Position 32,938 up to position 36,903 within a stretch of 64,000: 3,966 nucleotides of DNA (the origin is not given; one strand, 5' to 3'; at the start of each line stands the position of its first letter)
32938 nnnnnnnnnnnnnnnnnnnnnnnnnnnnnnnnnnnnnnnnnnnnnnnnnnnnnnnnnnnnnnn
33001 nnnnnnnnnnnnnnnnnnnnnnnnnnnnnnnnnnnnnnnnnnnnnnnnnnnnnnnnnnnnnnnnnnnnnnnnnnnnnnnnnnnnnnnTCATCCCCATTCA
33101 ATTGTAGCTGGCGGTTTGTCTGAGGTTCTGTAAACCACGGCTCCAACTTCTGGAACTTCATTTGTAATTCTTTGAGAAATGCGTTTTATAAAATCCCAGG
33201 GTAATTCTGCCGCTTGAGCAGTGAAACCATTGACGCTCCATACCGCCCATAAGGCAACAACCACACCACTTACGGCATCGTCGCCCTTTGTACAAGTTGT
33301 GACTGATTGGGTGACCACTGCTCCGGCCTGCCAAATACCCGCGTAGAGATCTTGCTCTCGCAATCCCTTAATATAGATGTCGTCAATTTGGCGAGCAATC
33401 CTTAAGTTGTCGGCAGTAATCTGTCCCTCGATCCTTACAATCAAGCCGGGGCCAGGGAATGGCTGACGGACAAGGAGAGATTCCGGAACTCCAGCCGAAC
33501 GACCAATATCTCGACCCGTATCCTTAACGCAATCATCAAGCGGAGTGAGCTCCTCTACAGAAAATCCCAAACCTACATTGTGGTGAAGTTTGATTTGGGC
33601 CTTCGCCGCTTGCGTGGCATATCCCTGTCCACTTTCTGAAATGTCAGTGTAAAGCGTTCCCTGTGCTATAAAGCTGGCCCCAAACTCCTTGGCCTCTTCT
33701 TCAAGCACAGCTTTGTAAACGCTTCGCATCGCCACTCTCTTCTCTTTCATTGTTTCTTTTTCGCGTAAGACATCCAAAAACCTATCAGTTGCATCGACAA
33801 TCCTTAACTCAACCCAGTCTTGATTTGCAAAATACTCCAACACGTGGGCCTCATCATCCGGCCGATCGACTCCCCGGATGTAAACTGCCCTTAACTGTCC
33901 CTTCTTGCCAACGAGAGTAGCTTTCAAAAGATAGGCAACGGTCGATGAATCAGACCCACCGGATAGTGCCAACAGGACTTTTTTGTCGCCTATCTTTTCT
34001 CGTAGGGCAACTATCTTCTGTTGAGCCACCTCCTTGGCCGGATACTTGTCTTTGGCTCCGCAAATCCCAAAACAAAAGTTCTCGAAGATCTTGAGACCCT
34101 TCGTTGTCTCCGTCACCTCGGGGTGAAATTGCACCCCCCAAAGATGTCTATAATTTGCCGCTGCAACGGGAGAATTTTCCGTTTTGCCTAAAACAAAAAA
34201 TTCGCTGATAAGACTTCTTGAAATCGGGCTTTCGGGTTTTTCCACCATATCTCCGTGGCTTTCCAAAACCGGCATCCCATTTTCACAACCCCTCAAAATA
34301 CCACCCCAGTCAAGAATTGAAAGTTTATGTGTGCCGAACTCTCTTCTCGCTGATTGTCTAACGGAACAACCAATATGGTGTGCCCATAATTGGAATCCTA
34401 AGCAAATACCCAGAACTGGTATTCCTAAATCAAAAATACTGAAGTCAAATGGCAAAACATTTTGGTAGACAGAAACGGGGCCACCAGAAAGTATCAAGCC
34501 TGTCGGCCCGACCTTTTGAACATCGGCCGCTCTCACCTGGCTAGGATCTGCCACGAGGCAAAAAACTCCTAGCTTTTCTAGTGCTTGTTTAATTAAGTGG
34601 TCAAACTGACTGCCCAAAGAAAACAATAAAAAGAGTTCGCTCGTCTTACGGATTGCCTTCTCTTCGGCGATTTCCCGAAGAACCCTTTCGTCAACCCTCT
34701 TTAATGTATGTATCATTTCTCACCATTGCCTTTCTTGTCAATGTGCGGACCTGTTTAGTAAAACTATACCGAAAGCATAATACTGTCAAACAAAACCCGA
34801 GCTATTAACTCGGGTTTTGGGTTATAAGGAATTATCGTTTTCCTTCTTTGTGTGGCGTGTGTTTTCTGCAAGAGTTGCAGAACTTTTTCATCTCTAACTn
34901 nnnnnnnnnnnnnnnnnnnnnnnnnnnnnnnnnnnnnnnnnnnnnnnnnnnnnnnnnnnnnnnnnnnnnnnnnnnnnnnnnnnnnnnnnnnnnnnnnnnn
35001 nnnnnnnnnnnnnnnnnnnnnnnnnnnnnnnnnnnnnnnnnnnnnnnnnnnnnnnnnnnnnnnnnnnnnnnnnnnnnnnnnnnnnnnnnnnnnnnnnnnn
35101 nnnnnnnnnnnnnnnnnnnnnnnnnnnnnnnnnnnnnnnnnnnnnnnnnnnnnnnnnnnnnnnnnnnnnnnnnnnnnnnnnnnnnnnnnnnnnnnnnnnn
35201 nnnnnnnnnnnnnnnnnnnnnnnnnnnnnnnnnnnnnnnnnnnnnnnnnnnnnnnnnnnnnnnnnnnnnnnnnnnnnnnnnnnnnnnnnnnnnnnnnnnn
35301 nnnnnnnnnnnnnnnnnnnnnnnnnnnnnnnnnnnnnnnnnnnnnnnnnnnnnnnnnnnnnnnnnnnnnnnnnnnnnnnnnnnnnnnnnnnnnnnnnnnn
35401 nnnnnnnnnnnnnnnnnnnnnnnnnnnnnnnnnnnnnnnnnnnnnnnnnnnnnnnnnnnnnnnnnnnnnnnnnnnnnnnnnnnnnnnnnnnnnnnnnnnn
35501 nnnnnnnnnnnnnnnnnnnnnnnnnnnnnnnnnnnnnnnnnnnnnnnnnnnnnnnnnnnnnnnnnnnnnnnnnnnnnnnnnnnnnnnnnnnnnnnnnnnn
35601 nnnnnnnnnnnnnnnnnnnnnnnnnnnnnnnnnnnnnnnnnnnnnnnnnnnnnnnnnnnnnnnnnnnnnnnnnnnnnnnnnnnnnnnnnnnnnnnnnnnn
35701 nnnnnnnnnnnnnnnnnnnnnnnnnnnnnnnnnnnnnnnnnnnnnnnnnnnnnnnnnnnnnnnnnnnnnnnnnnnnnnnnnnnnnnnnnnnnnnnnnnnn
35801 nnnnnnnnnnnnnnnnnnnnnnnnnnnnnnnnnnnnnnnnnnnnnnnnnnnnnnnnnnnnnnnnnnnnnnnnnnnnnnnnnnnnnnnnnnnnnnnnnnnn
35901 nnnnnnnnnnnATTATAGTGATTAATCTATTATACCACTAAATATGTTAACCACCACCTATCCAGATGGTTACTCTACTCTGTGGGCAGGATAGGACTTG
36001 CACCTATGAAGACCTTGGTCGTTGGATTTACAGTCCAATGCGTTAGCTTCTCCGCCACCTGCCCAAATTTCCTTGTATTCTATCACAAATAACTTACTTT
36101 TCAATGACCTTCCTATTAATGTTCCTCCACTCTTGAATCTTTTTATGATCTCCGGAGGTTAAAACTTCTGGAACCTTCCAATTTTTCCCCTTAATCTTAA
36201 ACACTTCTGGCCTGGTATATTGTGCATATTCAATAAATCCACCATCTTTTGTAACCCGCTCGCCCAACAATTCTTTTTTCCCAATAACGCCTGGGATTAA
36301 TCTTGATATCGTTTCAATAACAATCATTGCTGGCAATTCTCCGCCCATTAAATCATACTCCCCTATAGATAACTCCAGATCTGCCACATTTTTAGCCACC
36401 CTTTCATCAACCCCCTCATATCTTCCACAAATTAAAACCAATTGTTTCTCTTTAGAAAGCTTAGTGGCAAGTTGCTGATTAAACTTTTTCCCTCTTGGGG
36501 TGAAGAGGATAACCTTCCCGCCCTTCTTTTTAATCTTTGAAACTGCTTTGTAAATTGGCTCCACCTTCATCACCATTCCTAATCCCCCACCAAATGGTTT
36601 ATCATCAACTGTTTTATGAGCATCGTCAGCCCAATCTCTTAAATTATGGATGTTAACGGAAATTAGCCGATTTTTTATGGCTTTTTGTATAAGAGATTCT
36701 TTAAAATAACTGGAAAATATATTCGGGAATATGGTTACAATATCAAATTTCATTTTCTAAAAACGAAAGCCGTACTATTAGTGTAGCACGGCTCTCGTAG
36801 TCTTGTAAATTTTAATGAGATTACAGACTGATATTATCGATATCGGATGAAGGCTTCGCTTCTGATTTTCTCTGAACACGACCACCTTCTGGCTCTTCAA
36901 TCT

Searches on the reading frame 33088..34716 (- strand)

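Call 15: search_protein_families(library=pfam, proteins=[window:33088-34716:-])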
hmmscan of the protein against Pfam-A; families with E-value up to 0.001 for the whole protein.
window:33088-34716:- (542 aa): 4 families
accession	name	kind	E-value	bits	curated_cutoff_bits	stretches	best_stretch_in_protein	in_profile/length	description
PF00117.34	GATase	-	3.8e-29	102.2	22.8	1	34-216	5-188/190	Glutamine amidotransferase class-I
PF00958.27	GMP_synt_C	-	3.8e-24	85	27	1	452-541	3-92/92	GMP synthase C terminal domain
PF02540.23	NAD_synthase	-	1.4e-07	31.3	21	1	240-442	14-195/242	NAD synthase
PF07722.19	Peptidase_C26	-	0.00023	21.4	20.5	0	96-126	103-133/219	Peptidase C26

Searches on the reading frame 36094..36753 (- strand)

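Call 70: search_protein_families(library=pfam, proteins=[window:36094-36753:-], max_evalue=0.01)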
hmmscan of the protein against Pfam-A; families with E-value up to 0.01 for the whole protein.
window:36094-36753:- (219 aa): 2 families
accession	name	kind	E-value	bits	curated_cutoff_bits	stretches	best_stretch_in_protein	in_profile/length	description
PF01746.26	tRNA_m1G_MT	-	3.3e-49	167.7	27.3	1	23-212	2-184/195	tRNA (Guanine-1)-methyltransferase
PF14419.11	SPOUT_MTase_2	-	0.004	17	28.4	1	62-121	79-140/173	AF2226-like SPOUT RNA Methylase fused to THUMP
